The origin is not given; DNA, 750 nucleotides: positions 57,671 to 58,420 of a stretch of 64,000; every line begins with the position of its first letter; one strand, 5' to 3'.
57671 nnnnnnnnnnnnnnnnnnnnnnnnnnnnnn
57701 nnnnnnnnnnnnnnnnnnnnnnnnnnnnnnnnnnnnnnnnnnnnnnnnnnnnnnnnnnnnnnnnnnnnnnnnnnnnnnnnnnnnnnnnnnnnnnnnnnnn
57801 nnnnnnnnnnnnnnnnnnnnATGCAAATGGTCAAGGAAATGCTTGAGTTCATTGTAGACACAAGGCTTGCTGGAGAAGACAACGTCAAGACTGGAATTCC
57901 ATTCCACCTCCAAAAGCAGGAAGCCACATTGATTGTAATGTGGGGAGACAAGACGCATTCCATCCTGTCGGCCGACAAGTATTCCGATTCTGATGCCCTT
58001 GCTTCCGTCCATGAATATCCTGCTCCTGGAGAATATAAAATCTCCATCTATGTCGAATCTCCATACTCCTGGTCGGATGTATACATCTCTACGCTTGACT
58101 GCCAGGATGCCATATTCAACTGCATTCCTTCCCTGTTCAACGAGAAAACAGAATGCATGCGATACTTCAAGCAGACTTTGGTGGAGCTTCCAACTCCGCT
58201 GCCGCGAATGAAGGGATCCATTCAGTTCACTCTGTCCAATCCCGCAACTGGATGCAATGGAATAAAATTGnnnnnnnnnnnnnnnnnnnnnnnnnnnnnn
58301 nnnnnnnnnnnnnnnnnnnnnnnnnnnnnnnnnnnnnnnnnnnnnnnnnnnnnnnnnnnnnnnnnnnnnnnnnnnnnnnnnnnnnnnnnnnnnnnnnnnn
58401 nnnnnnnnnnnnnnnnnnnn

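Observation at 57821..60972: Two paralogous BspA-type leucine-rich-repeat proteins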

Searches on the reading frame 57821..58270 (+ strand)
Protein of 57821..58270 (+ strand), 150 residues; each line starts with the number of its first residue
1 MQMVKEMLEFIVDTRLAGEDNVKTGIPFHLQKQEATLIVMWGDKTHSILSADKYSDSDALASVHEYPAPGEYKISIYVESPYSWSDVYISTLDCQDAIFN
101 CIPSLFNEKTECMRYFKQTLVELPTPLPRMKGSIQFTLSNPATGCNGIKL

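Call 76: search_protein_representatives(protein=window:57821-58270:+)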
Query: 150 residues. Proteins with E-value up to 0.001 (for the whole library): 101; up to 1e-10: 26; up to 1e-30: 4. The best 101 are listed.
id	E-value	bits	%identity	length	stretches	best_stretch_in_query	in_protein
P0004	1.0e-59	217.3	66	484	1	4-150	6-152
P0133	2.2e-42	161.1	35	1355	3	6-140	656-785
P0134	1.9e-40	154.9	34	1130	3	6-141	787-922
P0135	5.1e-37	143.7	35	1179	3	6-134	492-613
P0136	2.7e-28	115.5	33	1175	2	7-144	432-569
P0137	1.5e-27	113.1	44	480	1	7-143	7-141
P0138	6.1e-26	107.8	35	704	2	8-138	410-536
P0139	5.7e-23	98.2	32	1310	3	6-140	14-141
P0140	1.4e-21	93.7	33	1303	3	22-134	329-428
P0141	8.6e-21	91.1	34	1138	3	5-132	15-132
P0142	3.6e-16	76.1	35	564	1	9-150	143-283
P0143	4.8e-16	75.7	38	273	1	9-137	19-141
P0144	7.9e-16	75.0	44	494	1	10-137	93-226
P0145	1.0e-13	68.1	42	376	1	7-133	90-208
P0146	2.2e-13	67.1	40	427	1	6-140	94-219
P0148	1.1e-12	64.8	39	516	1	9-140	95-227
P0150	1.9e-12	64.0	36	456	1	7-135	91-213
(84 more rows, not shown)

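Call 78: search_protein_families(library=phrogs, proteins=[P0145, P0146, P0148, P0150], max_evalue=0.01)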
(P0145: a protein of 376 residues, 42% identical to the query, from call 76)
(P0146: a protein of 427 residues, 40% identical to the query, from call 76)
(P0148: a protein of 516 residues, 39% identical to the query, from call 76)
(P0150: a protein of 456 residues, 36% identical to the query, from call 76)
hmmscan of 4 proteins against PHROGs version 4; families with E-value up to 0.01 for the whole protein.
P0145 (376 aa): 1 family
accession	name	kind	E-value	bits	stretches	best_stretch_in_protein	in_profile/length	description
phrog_9915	-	unknown function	1e-19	70.5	1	225-318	1302-1391/1813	-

P0146 (427 aa): 1 family
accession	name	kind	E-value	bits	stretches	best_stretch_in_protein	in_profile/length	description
phrog_9915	-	unknown function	4.6e-42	144.5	2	232-411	1226-1433/1813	-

P0148 (516 aa): 2 families
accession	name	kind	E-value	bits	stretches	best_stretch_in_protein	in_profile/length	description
phrog_9915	-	unknown function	4.1e-44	151.3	1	237-466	1251-1478/1813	-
phrog_29123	-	unknown function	7.4e-05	22.5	0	235-294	170-229/459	-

P0150 (456 aa): 1 family
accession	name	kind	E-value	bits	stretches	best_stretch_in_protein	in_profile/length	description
phrog_9915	-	unknown function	4.1e-43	148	1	224-402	1326-1502/1813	-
